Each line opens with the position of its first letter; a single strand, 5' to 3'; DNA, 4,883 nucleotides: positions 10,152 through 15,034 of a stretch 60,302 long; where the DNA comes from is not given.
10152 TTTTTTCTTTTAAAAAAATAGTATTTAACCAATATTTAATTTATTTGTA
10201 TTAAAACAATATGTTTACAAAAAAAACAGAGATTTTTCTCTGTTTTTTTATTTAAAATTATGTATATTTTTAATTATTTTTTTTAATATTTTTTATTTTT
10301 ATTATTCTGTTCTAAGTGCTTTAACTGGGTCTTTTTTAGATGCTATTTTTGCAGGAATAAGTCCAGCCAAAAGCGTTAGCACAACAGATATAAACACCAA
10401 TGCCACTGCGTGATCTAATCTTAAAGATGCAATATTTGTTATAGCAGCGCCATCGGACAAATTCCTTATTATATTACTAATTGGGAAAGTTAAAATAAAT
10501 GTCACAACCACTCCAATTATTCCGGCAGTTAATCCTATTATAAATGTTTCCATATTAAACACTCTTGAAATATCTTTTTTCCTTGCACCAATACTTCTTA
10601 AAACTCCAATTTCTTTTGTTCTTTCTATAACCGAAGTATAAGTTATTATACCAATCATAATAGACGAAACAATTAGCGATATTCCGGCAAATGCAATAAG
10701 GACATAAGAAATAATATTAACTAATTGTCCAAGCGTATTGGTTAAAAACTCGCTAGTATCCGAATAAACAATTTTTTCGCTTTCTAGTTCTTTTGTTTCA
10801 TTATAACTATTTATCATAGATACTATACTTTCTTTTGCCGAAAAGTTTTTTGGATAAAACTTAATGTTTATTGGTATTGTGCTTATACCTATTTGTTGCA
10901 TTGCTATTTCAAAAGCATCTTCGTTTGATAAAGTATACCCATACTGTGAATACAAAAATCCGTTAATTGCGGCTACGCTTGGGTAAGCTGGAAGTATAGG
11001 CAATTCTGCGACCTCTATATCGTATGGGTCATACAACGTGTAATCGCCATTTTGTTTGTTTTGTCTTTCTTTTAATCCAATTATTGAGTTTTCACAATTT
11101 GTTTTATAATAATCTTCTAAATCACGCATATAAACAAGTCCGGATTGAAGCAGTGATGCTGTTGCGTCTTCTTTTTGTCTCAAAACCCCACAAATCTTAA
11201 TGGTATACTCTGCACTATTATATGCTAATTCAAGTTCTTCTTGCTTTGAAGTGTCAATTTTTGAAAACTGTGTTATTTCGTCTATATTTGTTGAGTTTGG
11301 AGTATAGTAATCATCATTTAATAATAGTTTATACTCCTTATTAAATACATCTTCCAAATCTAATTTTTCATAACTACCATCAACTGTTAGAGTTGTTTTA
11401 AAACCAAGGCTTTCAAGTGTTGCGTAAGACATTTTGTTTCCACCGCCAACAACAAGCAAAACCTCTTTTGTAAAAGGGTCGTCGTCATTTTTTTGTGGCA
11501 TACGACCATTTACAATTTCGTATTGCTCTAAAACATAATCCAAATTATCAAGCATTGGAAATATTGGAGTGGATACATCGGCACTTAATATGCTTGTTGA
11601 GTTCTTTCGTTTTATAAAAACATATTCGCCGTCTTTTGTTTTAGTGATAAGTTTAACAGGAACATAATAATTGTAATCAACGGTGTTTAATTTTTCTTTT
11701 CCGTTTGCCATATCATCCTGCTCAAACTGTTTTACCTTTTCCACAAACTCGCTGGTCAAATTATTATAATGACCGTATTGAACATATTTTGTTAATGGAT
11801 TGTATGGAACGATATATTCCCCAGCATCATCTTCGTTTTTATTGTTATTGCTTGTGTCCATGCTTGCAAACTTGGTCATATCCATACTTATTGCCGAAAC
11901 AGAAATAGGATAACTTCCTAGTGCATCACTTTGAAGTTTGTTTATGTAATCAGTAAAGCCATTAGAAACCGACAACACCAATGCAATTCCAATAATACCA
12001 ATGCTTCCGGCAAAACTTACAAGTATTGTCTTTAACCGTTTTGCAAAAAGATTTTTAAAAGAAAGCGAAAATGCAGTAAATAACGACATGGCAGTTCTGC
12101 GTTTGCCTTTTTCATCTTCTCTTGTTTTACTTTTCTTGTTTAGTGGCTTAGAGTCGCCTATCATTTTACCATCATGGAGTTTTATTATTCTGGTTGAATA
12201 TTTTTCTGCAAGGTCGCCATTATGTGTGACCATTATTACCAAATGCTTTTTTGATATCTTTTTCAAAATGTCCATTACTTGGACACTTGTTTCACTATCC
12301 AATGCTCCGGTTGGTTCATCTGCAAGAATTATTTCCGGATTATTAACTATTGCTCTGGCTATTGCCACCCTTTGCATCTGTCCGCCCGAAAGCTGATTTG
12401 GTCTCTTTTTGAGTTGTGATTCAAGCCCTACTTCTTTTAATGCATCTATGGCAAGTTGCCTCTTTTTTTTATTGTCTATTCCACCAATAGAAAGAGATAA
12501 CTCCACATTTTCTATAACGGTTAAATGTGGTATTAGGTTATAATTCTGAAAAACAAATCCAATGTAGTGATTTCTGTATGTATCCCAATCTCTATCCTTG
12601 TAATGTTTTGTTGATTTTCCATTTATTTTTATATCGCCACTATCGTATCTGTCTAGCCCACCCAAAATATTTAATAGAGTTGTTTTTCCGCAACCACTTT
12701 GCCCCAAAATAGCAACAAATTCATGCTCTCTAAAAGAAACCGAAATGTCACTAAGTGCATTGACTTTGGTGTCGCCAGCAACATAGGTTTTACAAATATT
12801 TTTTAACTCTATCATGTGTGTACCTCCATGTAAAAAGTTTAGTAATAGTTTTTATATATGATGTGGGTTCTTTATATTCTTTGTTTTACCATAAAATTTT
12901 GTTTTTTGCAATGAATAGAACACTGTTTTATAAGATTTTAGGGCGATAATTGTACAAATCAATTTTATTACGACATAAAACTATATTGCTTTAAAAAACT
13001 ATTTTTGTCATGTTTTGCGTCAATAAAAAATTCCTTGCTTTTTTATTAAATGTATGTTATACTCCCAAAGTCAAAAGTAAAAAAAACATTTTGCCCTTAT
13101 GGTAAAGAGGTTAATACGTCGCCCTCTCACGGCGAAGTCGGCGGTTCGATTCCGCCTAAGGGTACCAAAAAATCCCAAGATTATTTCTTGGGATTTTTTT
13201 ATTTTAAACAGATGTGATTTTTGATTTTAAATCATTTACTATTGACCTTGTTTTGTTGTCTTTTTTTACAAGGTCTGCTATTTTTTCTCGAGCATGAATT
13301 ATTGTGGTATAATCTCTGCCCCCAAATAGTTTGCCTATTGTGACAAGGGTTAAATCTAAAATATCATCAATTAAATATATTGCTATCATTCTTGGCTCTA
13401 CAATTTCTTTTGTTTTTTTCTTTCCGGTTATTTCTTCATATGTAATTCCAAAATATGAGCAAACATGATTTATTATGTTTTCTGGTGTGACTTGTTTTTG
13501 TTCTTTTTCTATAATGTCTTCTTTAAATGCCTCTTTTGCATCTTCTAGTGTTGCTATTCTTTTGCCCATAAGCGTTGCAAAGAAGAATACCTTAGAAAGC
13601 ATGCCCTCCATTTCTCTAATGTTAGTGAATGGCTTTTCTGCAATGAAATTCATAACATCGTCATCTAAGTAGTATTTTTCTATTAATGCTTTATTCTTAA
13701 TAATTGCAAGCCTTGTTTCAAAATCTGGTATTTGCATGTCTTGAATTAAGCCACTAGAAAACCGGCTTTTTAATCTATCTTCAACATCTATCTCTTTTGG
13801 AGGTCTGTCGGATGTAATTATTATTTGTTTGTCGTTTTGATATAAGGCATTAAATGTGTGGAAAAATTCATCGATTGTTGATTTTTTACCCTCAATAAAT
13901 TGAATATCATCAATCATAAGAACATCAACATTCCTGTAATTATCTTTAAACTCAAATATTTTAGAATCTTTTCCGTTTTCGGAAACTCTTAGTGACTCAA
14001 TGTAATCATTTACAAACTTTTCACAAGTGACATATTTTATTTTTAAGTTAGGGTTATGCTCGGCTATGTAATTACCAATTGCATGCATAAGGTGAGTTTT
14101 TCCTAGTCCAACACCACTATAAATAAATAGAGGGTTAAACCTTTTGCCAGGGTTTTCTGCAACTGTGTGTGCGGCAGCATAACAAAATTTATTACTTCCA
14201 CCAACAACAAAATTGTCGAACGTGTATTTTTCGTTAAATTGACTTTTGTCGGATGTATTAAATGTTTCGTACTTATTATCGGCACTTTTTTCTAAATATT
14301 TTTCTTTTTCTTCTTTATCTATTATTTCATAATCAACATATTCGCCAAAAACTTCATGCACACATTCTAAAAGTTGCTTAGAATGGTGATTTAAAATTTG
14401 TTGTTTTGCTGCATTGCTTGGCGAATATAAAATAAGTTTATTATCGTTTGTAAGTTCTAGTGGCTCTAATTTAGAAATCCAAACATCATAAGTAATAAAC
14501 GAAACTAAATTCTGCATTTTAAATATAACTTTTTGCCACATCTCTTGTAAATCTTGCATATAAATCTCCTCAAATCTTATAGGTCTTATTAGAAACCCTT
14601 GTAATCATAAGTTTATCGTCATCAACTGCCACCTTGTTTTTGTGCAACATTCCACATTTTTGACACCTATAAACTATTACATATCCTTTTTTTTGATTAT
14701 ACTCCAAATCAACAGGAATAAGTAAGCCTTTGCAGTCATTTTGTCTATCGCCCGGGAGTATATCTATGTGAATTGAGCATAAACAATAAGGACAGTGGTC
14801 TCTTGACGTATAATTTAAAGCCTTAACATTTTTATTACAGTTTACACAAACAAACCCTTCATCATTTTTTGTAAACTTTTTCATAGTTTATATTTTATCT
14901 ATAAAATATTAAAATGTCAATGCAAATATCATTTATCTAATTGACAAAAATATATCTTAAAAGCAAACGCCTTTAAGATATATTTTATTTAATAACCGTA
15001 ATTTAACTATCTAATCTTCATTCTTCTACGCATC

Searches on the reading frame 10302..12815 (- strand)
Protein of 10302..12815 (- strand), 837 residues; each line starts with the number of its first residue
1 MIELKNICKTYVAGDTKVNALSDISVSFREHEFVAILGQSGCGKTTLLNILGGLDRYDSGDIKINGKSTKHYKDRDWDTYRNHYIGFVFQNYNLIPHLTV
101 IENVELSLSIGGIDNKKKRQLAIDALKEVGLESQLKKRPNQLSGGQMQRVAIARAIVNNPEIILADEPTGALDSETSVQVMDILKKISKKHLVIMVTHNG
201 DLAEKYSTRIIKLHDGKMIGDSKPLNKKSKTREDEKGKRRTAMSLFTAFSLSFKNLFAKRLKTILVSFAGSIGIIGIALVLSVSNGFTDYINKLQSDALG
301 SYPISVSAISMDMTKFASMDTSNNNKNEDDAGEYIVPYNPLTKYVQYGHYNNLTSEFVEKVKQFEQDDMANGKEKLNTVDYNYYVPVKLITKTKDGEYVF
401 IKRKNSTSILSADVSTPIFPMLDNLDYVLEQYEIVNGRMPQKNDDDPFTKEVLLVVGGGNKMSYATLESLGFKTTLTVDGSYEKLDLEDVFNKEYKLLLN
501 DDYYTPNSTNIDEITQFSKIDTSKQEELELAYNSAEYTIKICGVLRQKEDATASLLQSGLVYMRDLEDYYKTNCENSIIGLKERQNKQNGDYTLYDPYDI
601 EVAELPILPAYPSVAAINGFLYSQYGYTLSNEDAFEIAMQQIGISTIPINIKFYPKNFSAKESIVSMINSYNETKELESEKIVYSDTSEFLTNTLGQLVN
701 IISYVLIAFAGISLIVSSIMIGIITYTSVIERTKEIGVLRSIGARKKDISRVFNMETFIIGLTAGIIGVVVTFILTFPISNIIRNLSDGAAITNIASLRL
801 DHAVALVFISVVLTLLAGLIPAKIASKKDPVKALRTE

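Call 26: find_encoding_contigs(protein=window:10302-12815:-, flank=10000, max_places=10)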
Protein window:10302-12815:- (837 aa): no gene with exactly this product is on record in the collection.

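Call 37: search_protein_families(library=pfam, proteins=[window:10302-12815:-], max_evalue=0.001)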
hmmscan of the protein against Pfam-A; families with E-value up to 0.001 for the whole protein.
window:10302-12815:- (837 aa): 4 families
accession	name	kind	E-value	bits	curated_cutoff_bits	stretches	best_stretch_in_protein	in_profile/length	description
PF00005.33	ABC_tran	-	1e-35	123.8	25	1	21-169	1-136/137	ABC transporter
PF02687.27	FtsX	-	1.3e-19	70.9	25.5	1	708-830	2-120/120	FtsX-like permease C-terminal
PF02463.25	SMC_N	-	5.2e-05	23.2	40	0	134-207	135-206/220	RecF/RecN/SMC N terminal domain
PF03193.22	RsgA_GTPase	-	8.4e-05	22.9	30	1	13-71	89-146/174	RsgA GTPase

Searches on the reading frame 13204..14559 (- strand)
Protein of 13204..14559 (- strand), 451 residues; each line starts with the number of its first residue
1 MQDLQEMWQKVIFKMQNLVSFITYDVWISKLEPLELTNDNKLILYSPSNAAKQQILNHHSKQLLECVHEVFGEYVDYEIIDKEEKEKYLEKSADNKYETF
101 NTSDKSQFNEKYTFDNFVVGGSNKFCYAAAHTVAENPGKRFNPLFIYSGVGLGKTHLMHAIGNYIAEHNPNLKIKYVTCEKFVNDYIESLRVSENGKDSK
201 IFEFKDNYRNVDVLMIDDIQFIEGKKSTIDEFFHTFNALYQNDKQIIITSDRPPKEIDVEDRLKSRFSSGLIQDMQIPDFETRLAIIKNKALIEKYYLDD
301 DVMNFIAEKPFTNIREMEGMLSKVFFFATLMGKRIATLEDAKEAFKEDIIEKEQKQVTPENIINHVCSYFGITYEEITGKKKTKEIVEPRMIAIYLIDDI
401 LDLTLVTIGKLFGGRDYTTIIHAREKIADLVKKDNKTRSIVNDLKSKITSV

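Call 48: search_protein_families(library=ncbifam, proteins=[window:13204-14559:-], max_evalue=0.00001)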
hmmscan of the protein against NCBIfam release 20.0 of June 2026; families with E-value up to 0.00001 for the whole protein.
window:13204-14559:- (451 aa): 13 families
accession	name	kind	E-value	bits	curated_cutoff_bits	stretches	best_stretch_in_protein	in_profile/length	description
TIGR00362.1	DnaA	equivalog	4.3e-146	487.4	343.9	1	8-448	1-437/437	chromosomal replication initiator protein DnaA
NF001154.0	PRK00149.3-3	equivalog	1.2e-104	350.9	410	1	22-449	27-459/462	chromosomal replication initiator protein DnaA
NF009087.0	PRK12422.1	equivalog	1.2e-56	192.8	657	1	85-448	81-443/455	chromosomal replication initiator protein DnaA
TIGR03420.1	DnaA_homol_Hda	equivalog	5.1e-24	85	194.8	1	109-324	9-205/226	DnaA regulatory inactivator Hda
NF005982.0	PRK08084.1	equivalog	1.9e-13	50.6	268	1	112-324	19-213/235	DnaA inactivator Hda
NF005992.0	PRK08116.1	subfamily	1.6e-12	47.2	189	1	80-270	50-236/269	hypothetical protein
NF038214.1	IS21_help_AAA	equivalog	2.1e-12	47.3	200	1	142-256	91-196/232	IS21-like element helper ATPase IstB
NF005304.0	PRK06835.1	equivalog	2.9e-12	46.3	215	1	96-278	137-312/330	ATP-binding protein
NF005378.0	PRK06921.1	subfamily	3.4e-08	32.9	207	1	101-267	70-240/266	hypothetical protein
NF009043.0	PRK12377.1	subfamily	2.6e-06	27.2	389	1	99-221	58-174/248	ATP-binding protein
NF006505.0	PRK08939.1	equivalog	3.8e-06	26.4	228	1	136-219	151-226/306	primosomal protein DnaI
NF040713.1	ZapE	equivalog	7.8e-06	25.4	140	0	135-267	46-172/344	cell division protein ZapE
NF005931.1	PRK07952.1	equivalog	9e-06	25.4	357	0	88-221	44-174/246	replicative helicase loader DnaC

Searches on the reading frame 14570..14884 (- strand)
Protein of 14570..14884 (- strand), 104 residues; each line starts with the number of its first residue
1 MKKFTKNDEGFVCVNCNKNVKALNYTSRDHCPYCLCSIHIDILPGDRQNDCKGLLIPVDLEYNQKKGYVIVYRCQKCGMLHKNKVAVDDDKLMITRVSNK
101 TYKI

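Call 37: search_protein_families(library=pfam, proteins=[window:14570-14884:-], max_evalue=0.001)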
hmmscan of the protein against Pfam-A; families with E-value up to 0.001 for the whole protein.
window:14570-14884:- (104 aa): 1 family
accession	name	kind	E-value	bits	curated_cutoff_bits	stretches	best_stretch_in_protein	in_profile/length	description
PF12647.12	RNHCP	-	1.9e-29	101.9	24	1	9-94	2-89/90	RNHCP domain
